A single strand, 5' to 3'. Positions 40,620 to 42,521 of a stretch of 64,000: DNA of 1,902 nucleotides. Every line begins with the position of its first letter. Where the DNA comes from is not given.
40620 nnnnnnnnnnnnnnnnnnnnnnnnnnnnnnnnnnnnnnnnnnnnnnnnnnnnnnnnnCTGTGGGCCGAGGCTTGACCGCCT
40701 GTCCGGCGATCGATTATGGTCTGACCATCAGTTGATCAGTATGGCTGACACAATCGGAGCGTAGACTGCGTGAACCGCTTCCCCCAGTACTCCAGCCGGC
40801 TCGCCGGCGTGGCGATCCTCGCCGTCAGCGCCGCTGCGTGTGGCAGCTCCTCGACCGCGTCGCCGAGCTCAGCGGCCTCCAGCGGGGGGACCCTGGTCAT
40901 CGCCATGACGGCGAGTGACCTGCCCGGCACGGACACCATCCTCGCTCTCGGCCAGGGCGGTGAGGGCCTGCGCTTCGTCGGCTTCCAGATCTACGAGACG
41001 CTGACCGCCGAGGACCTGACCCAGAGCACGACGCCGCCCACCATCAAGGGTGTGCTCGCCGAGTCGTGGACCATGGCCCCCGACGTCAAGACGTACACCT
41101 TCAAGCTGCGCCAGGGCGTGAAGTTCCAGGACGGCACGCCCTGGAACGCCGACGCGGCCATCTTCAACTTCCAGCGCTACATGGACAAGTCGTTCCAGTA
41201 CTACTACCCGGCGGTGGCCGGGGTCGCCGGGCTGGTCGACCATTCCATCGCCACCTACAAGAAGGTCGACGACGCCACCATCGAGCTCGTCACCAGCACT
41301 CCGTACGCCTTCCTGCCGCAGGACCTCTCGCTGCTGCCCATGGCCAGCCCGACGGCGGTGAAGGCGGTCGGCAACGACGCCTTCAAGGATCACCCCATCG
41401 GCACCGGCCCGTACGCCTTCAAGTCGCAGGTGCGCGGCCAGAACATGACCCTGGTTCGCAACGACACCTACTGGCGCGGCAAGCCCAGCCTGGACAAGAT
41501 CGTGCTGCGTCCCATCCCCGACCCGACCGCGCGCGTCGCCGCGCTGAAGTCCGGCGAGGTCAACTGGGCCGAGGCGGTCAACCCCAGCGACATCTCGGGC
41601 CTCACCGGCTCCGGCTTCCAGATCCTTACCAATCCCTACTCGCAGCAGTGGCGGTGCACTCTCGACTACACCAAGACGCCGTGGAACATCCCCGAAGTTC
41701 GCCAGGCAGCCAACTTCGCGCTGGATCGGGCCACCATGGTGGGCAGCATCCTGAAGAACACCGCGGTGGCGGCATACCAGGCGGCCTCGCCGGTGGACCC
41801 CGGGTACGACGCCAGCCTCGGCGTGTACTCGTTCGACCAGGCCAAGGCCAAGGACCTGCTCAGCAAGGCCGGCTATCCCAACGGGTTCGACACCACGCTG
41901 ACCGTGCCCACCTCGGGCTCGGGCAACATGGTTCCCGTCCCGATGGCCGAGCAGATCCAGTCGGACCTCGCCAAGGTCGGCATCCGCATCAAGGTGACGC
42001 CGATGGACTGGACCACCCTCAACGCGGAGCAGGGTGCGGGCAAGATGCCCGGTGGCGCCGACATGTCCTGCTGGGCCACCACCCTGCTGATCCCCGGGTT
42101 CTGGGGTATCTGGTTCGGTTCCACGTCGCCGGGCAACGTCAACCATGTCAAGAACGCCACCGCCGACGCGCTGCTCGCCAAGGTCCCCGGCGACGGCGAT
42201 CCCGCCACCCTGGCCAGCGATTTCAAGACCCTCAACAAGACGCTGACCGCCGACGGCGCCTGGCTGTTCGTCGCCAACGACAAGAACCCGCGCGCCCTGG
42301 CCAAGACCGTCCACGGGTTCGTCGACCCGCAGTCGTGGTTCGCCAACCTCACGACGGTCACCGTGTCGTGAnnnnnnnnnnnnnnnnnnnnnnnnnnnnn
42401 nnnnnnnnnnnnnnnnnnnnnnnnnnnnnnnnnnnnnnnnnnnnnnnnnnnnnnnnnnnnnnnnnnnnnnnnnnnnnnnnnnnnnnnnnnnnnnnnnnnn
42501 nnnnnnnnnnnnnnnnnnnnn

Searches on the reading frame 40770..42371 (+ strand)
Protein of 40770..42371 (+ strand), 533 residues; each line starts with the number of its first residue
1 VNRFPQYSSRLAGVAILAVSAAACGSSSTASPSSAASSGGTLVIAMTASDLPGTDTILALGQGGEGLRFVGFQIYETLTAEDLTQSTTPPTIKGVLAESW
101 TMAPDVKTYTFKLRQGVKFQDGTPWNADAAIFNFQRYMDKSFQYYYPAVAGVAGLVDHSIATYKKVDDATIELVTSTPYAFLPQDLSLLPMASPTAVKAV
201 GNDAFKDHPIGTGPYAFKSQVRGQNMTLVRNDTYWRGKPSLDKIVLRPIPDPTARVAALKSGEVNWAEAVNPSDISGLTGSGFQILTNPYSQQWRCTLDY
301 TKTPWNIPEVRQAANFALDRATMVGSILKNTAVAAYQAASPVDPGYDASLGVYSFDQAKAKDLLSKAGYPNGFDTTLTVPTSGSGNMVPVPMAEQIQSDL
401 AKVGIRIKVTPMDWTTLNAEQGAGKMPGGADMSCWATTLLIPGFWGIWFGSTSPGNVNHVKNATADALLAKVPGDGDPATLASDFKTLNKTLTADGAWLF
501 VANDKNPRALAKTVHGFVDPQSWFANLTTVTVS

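Call 14: search_protein_families(library=pfam, proteins=[window:40770-42371:+])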
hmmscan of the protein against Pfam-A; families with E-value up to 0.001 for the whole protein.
window:40770-42371:+ (533 aa): 1 family
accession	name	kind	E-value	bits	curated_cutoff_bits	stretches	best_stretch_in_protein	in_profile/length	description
PF00496.27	SBP_bac_5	-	5.3e-86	289.5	32.4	1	92-425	2-338/368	Bacterial extracellular solute-binding proteins, family 5 Middle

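Call 60: search_protein_families(library=ncbifam, proteins=[window:40770-42371:+], max_evalue=1e-8)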
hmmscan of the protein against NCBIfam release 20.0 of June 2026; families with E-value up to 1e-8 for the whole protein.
window:40770-42371:+ (533 aa): 10 families
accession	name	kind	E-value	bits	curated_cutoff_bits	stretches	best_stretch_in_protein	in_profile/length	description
NF011942.0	PRK15413.1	equivalog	4e-47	161.1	594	1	92-517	71-496/512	glutathione ABC transporter substrate-binding protein GsiB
TIGR02294.1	nickel_nikA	equivalog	1.6e-46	158.9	393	1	78-425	34-392/501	nickel ABC transporter substrate-binding protein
NF043070.1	DppA_dipep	equivalog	8.8e-41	140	1005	1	91-416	73-416/535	dipeptide ABC transporter periplasmic-binding protein DppA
NF045468.1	Opp5A_nikA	equivalog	4.1e-36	124.5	600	1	80-413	45-369/488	nickel ABC transporter substrate-binding protein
NF011689.0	PRK15109.1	equivalog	3.9e-35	121.5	560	1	94-418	81-422/547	ABC transporter substrate-binding protein SapA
NF047575.1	opine_bind_CntA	exception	5.7e-31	107.7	800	1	77-374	63-365/535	staphylopine-dependent metal ABC transporter substrate-binding lipoprotein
NF045467.1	Opp4A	equivalog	5.8e-31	107.3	650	1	80-370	67-381/556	oligopeptide ABC transporter substrate-binding protein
NF011684.0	PRK15104.1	equivalog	1.2e-22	80.3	947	1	75-517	70-524/543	oligopeptide ABC transporter substrate-binding protein OppA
TIGR04028.1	SBP_KPN_01854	hypoth_equivalog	4.4e-22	78.3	468.5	1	91-419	43-389/509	TIGR04028 family ABC transporter substrate-binding protein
NF007287.0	PRK09755.1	equivalog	5.3e-10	38.7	1098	1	92-471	76-470/535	ABC transporter substrate-binding protein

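Call 61: find_homologous_proteins(query=window:40770-42371:+, max_evalue=1e-60)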
Query window:40770-42371:+ (533 aa): 825 proteins with E <= 1e-60 among 8000 candidates; the best 120 are listed.
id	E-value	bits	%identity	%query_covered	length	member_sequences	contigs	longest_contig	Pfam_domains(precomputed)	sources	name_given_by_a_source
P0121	0.0e+0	1113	100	92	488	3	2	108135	PF00496.28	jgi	jgi:peptide/nickel transport system substrate-binding protein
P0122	1.2e-249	847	85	80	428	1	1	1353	PF00496.28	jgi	jgi:peptide/nickel transport system substrate-binding protein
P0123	6.0e-174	598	53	93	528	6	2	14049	PF00496.28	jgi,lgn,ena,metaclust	metaclust:\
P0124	6.1e-174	598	53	95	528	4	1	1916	PF00496.28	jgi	jgi:peptide/nickel transport system substrate-binding protein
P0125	1.4e-173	596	52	95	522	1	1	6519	PF00496.28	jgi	jgi:peptide/nickel transport system substrate-binding protein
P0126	9.3e-171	587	52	94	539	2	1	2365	PF00496.28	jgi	jgi:peptide/nickel transport system substrate-binding protein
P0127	8.6e-169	581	52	92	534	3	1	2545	PF00496.28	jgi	jgi:peptide/nickel transport system substrate-binding protein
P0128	9.0e-169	581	51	95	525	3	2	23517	PF00496.28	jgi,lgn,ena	-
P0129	1.1e-168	580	53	92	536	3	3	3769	PF00496.28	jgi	jgi:peptide/nickel transport system substrate-binding protein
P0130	1.6e-168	580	51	98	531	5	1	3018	PF00496.28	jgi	jgi:peptide/nickel transport system substrate-binding protein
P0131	2.1e-168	579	52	98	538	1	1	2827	PF00496.28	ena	-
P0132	6.2e-168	578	50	98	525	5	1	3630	PF00496.28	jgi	jgi:peptide/nickel transport system substrate-binding protein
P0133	2.6e-167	576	51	100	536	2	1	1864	PF00496.28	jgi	jgi:peptide/nickel transport system substrate-binding protein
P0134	3.7e-166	572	52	95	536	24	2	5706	PF00496.28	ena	-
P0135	3.2e-164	566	52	95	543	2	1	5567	PF00496.28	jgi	jgi:peptide/nickel transport system substrate-binding protein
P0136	5.1e-164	565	51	94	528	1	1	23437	PF00496.28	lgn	-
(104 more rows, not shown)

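Call 62: find_encoding_contigs(protein=P0128, flank=9000, max_places=2)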
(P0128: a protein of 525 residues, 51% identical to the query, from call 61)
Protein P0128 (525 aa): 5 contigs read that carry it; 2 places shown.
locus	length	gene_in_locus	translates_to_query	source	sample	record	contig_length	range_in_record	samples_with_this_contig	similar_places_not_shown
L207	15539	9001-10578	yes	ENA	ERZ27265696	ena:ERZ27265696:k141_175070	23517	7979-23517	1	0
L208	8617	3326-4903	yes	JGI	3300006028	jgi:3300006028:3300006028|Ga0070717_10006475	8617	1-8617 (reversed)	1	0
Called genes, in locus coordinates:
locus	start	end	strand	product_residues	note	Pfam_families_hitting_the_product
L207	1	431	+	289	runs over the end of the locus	PF00296:Bac_luciferase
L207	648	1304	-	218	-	PF13489:Methyltransf_23, PF01728:FtsJ, PF13847:Methyltransf_31, PF08241:Methyltransf_11, PF08242:Methyltransf_12, PF13649:Methyltransf_25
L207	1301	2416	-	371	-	PF02812:ELFV_dehydrog_N, PF00208:ELFV_dehydrog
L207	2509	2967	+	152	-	PF13404:HTH_AsnC-type, PF13412:HTH_24, PF01037:AsnC_trans_reg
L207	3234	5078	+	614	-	PF01590:GAF, PF13185:GAF_2, PF13492:GAF_3, PF17853:GGDEF_2, PF02954:HTH_8 (weak), PF13556:HTH_30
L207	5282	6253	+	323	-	PF19300:BPD_transp_1_N, PF00528:BPD_transp_1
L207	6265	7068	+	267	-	PF00528:BPD_transp_1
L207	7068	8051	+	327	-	PF00005:ABC_tran, PF13304:AAA_21 (weak), PF08352:oligo_HPY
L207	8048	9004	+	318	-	PF00005:ABC_tran, PF08352:oligo_HPY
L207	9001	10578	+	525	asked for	PF00496:SBP_bac_5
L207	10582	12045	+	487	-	PF01425:Amidase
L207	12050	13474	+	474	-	PF01425:Amidase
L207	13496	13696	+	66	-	-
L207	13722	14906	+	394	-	PF07690:MFS_1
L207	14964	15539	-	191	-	?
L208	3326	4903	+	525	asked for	PF00496:SBP_bac_5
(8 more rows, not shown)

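Call 63: find_encoding_contigs(protein=P0123, flank=9000, max_places=2)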
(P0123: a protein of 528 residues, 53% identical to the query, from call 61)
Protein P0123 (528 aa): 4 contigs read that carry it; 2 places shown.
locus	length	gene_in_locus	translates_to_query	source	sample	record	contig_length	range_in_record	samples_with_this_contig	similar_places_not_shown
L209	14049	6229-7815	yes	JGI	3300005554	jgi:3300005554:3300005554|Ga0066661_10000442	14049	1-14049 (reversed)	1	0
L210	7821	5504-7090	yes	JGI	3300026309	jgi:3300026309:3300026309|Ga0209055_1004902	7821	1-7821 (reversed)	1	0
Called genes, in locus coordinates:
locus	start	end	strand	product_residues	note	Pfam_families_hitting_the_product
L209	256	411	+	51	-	-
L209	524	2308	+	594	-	PF01590:GAF, PF13185:GAF_2, PF13492:GAF_3, PF17853:GGDEF_2 (weak), PF13556:HTH_30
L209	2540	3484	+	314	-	PF19300:BPD_transp_1_N, PF00528:BPD_transp_1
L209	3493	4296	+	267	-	PF00528:BPD_transp_1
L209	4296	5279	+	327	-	PF00005:ABC_tran, PF13304:AAA_21 (weak), PF08352:oligo_HPY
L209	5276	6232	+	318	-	PF00005:ABC_tran, PF08352:oligo_HPY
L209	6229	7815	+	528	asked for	PF00496:SBP_bac_5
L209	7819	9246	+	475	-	PF01425:Amidase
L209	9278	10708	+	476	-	PF01425:Amidase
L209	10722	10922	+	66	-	-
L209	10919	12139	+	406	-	PF07690:MFS_1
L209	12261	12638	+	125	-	-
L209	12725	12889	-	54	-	-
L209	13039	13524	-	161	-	-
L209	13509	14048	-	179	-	?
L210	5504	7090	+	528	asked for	PF00496:SBP_bac_5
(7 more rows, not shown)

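Call 64: find_encoding_contigs(protein=P0136, flank=9000, max_places=2)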
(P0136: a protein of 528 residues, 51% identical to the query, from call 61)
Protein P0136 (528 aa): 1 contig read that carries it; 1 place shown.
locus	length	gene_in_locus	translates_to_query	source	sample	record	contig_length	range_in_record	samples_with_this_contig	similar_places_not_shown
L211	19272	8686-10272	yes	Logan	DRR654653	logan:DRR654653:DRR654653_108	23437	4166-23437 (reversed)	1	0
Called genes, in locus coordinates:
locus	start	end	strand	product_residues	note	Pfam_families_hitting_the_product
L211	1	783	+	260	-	?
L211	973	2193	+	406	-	PF07690:MFS_1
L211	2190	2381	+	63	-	-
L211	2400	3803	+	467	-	PF01425:Amidase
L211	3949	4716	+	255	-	PF00392:GntR, PF07702:UTRA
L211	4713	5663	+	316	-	PF19300:BPD_transp_1_N, PF00528:BPD_transp_1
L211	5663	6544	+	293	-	PF00528:BPD_transp_1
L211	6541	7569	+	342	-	PF00005:ABC_tran, PF13304:AAA_21 (weak), PF08352:oligo_HPY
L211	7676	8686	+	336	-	PF00005:ABC_tran, PF02463:SMC_N (faint), PF13401:AAA_22 (weak), PF08352:oligo_HPY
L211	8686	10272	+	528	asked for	PF00496:SBP_bac_5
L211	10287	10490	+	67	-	-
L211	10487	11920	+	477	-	PF01425:Amidase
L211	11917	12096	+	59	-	-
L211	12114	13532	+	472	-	PF01425:Amidase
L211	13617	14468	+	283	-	PF03239:FTR1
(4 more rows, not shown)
